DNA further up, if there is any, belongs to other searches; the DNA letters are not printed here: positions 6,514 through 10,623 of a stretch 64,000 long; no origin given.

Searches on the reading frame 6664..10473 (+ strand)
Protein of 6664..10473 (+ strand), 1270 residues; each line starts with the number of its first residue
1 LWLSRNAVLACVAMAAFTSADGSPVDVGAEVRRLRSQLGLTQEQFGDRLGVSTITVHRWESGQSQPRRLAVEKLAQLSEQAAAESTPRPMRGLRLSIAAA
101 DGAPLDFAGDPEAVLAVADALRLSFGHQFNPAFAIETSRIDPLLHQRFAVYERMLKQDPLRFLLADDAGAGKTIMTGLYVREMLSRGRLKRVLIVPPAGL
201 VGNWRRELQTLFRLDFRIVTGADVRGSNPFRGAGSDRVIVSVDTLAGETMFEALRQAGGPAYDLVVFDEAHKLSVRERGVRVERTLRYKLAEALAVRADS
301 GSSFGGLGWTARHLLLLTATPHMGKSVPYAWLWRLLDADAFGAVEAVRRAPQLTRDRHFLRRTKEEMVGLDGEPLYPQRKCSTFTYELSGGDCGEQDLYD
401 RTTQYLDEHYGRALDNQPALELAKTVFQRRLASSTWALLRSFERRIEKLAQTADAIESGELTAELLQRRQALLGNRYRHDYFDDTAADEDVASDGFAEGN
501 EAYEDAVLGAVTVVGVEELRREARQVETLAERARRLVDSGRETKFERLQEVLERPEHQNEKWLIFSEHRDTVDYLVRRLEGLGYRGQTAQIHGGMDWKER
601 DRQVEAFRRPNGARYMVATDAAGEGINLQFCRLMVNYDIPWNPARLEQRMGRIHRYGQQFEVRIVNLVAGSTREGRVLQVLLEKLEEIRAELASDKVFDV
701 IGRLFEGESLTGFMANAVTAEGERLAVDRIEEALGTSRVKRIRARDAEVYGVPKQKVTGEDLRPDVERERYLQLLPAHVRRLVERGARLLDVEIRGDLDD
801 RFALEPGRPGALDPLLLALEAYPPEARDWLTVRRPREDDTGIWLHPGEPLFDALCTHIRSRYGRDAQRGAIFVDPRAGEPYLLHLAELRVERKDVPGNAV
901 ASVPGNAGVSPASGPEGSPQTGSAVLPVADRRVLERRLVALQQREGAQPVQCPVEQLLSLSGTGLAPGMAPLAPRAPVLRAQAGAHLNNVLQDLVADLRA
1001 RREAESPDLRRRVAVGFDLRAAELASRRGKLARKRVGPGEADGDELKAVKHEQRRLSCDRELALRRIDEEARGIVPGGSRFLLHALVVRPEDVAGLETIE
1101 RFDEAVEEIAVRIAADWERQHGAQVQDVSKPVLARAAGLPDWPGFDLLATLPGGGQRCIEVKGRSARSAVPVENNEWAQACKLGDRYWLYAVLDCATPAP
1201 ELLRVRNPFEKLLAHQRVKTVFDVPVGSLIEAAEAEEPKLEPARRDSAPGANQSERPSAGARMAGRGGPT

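Call 6: search_protein_families(library=pfam, proteins=[window:6664-10473:+], max_evalue=0.01)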
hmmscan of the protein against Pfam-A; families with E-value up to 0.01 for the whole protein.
window:6664-10473:+ (1270 aa): 11 families
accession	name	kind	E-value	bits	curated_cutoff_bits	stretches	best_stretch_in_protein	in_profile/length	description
PF00271.37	Helicase_C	-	2.8e-25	89.2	23.5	1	544-657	2-110/110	Helicase conserved C-terminal domain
PF13560.12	HTH_31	-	1.1e-10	42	27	1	27-78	2-54/64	Helix-turn-helix domain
PF13020.12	NOV_C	-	4.1e-10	40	22.1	1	1141-1197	27-84/91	Protein NO VEIN, C-terminal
PF01381.28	HTH_3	-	5.5e-09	36.4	23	1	31-76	1-46/55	Helix-turn-helix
PF04851.21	ResIII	-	1.8e-07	31.6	22.5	1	145-278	7-142/164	Type III restriction enzyme, res subunit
PF00176.29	SNF2-rel_dom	-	8.8e-07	28.7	24.9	1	160-274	18-138/290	SNF2-related domain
PF00270.35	DEAD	-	1.7e-06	28.3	26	1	163-322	18-161/167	DEAD/DEAH box helicase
PF12844.13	HTH_19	-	0.00042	20.6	30.2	1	30-77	3-50/64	Helix-turn-helix domain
PF22495.2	HTH_92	-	0.0037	17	27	0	32-68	1-37/45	RsaL-like HTH domain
PF13872.12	AAA_34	-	0.006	16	27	0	161-273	62-187/306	P-loop containing NTP hydrolase pore-1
PF15731.11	MqsA_antitoxin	-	0.0078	16.8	30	0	27-77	70-119/131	Antitoxin component of bacterial toxin-antitoxin system, MqsA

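Call 7: search_protein_families(library=padloc, proteins=[window:6664-10473:+], max_evalue=0.01)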
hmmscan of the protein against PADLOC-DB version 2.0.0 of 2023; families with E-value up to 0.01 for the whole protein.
window:6664-10473:+ (1270 aa): 70 families (the best 25 are shown)
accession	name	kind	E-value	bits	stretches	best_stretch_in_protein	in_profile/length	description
PDLC00659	HmaA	-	1.5e-157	524.4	2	94-897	58-861/1176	SNF2 helicase / DEAD-box helicase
PDLC02620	DrmD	-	7.4e-96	320.1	1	128-716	86-639/1060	DrmD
PDLC02500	BrxHI|BrxHII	-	2.3e-93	312.4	1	138-734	87-652/933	BrxHI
PDLC02621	DrmD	-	3.5e-85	285.1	1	160-717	139-689/1040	DrmD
PDLC02504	BrxHI|BrxHII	-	1.2e-72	243.3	1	119-704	87-627/971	BrxHII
PDLC02572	DrmA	-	7.4e-62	207.6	1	155-749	131-722/1043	DrmA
PDLC02632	DrmD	-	2.2e-55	186.4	1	119-661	108-629/662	DrmD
PDLC02623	DrmD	-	3e-48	162.3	2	395-738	414-702/1040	DrmD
PDLC02633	DrmD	-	4.8e-48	161.8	1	129-669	120-642/839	DrmD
PDLC02619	DrmD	-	4.5e-44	148.8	3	604-700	483-579/872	DrmD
PDLC02634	DrmD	-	8.1e-43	144.3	1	137-692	87-619/900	DrmD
PDLC02624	DrmD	-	1.3e-39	134.3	1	180-701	2-516/652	DrmD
PDLC02840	DpdE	-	1.1e-34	118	2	520-675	521-673/1091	DpdE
PDLC02843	DpdE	-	1.7e-31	107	2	145-342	162-318/1091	DpdE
PDLC02853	DpdE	-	7.8e-30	101.5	2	109-340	65-287/985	DpdE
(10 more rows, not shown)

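Call 41: search_protein_families(library=ncbifam, proteins=[window:6664-10473:+], max_evalue=0.001)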
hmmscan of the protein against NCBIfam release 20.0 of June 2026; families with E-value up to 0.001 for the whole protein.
window:6664-10473:+ (1270 aa): 32 families (the best 25 are shown)
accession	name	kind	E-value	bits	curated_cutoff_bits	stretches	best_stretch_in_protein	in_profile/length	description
NF038317.1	DISARM_DrmD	equivalog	1.2e-94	318.4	610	1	154-785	119-724/1021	DISARM system SNF2-like helicase DrmD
NF041062.1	DpdE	equivalog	4.4e-46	157.4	500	2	457-668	462-654/1048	protein DpdE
NF038318.1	DISARM_DrmD_b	equivalog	6.4e-43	147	950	3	603-699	479-575/868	DISARM system SNF2-like helicase DrmD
NF003426.0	PRK04914.1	equivalog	1.2e-41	142.9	576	2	129-346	141-341/959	RNA polymerase-associated protein RapA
NF042964.1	phospholipD_antiphage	equivalog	9e-39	133.5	1100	2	522-689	645-823/895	phospholipase D-like domain-containing anti-phage protein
NF058637.1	helic_SCO1167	equivalog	9.7e-25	86.8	1200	2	539-688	759-906/932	SCO1167/SCO6262 family helicase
NF053675.1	pilus_reg_Snf2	equivalog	1.9e-22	79.3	1100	2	540-684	858-1000/1029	pilus expression-regulating Snf2 family helicase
NF053631.1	RNA_helic_CshA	equivalog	2.6e-12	46.3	646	1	536-659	216-334/434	degradosome RNA helicase CshA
NF008744.0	PRK11776.1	equivalog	7.4e-12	44.6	524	1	533-659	218-339/460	ATP-dependent RNA helicase DbpA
NF041790.1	anti-phage_ZorD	equivalog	2.7e-11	42.2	1500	2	544-663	906-1031/1035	type I Zorya anti-phage system protein ZorD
NF010337.0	PRK13766.1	equivalog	5.5e-11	41.3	610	1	542-692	347-501/781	Hef nuclease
NF002340.1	PRK01297.1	equivalog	8e-11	41.3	564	1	540-659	232-346/372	ATP-dependent RNA helicase RhlB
NF008394.0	PRK11192.1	equivalog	1.7e-10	40.3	507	1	506-659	201-344/441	ATP-dependent RNA helicase SrmB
TIGR01389.1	recQ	equivalog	3.9e-10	38.8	640.2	1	543-662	210-324/591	DNA helicase RecQ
NF053711.1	RNA_heli_RhlE1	exception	7.6e-10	38.1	750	1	541-668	228-348/434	RNA helicase RhlE1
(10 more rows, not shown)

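Call 62: find_related_loci(query=A3, collection=metagenome_contigs, flank=10000)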
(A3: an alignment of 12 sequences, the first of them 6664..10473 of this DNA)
Query A3 (1270 aa) in metagenome_contigs; peptide patterns used: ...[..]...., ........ (x = any residue, [..] = any of these).
600 stretches matched a pattern (row limit reached: there are more); 468 encode a relative of the query (tblastn E <= 1e-3); the best 80 are kept; 80 distinct loci.
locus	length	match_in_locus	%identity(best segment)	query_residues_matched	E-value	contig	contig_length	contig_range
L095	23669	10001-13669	73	6-1263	0e+0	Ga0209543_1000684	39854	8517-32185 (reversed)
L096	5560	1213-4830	56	26-1235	0e+0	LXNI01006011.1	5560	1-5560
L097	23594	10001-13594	57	26-1238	0e+0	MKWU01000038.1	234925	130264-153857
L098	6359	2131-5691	52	24-1235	0e+0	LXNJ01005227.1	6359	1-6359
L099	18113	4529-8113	48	24-1223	0e+0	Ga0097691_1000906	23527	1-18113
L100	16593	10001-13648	47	4-1236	0e+0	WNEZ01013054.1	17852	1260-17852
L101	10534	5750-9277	49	24-1221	0e+0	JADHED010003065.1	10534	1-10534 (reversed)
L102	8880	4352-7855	51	24-1217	0e+0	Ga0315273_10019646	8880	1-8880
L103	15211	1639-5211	48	14-1235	0e+0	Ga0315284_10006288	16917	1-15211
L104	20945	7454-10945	48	26-1223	0e+0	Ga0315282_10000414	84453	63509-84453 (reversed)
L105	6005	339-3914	48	24-1236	0e+0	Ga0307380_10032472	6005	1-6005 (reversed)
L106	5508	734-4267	48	24-1221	0e+0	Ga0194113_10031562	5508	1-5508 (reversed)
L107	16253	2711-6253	50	23-1235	0e+0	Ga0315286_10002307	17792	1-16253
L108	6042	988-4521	49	20-1223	0e+0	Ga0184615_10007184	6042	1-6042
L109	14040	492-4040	49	3-1217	0e+0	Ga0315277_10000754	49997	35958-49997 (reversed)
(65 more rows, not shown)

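Call 85: search_protein_families(library=pfam, proteins=[L095:14216-15319:+], max_evalue=0.01)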
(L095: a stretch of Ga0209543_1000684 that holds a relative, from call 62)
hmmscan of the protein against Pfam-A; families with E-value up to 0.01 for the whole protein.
L095:14216-15319:+ (368 aa): 2 families
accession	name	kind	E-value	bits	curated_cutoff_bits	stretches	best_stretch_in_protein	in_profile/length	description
PF09414.15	RNA_ligase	-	3.1e-19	70.2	27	1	158-351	2-171/171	RNA ligase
PF21189.3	PHA02142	-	7.1e-11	42.9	27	1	12-98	8-90/92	PHA02142 OB-fold domain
